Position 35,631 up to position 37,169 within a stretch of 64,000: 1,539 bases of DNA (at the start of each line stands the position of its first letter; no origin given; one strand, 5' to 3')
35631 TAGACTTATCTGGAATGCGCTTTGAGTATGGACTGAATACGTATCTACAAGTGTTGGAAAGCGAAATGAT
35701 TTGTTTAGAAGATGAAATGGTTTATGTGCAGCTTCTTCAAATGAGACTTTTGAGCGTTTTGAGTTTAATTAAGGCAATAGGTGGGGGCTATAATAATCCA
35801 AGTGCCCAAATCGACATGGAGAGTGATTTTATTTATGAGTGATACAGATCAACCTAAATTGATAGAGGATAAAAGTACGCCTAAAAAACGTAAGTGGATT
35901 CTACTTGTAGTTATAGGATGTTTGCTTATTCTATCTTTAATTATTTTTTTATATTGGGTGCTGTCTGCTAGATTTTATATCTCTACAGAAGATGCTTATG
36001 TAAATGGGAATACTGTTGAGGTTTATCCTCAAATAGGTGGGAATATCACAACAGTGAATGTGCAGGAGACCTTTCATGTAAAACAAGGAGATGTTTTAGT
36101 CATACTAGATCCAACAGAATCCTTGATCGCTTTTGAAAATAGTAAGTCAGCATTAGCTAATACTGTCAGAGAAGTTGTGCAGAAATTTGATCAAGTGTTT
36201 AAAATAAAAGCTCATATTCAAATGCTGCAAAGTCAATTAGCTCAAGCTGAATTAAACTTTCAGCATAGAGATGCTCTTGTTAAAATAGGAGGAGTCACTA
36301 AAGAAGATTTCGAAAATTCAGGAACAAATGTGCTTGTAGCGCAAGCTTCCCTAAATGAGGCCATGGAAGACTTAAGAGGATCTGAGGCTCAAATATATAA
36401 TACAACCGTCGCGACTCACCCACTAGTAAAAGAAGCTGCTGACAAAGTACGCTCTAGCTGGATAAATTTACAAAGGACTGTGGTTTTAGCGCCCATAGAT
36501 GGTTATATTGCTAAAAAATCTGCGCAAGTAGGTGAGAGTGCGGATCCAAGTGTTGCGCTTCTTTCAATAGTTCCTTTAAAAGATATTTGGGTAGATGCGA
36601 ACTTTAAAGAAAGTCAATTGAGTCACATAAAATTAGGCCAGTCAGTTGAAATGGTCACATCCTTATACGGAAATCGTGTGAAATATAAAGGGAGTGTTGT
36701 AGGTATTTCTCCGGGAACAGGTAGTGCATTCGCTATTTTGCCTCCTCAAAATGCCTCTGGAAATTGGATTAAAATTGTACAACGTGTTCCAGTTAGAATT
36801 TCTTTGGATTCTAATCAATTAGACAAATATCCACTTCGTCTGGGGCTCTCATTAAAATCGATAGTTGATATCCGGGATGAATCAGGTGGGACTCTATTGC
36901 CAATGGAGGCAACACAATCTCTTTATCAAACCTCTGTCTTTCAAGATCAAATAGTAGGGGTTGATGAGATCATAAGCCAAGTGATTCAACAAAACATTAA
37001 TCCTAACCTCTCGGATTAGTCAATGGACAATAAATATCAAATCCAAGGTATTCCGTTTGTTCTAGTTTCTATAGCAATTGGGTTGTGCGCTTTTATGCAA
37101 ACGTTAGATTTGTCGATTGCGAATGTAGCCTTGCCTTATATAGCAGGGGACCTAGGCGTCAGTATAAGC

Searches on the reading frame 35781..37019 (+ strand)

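Call 51: search_protein_families(library=pfam, proteins=[window:35781-37019:+], max_evalue=0.0001)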
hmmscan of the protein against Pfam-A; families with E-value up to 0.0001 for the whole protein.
window:35781-37019:+ (412 aa): 4 families
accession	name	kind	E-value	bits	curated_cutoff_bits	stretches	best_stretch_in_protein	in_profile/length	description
PF00529.27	CusB_dom_1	-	1.4e-16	60.9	26.5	1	54-363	3-88/89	Cation efflux system protein CusB domain 1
PF16576.10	HlyD_D23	-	2.5e-15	56.8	30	1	78-311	19-186/214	Barrel-sandwich domain of CusB or HlyD membrane-fusion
PF13437.12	HlyD_3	-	5.6e-13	50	22.2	1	234-346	1-97/106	HlyD family secretion protein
PF13533.13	Biotin_lipoyl_2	-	6e-05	23.2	29.8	0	79-110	1-32/32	Biotin-lipoyl like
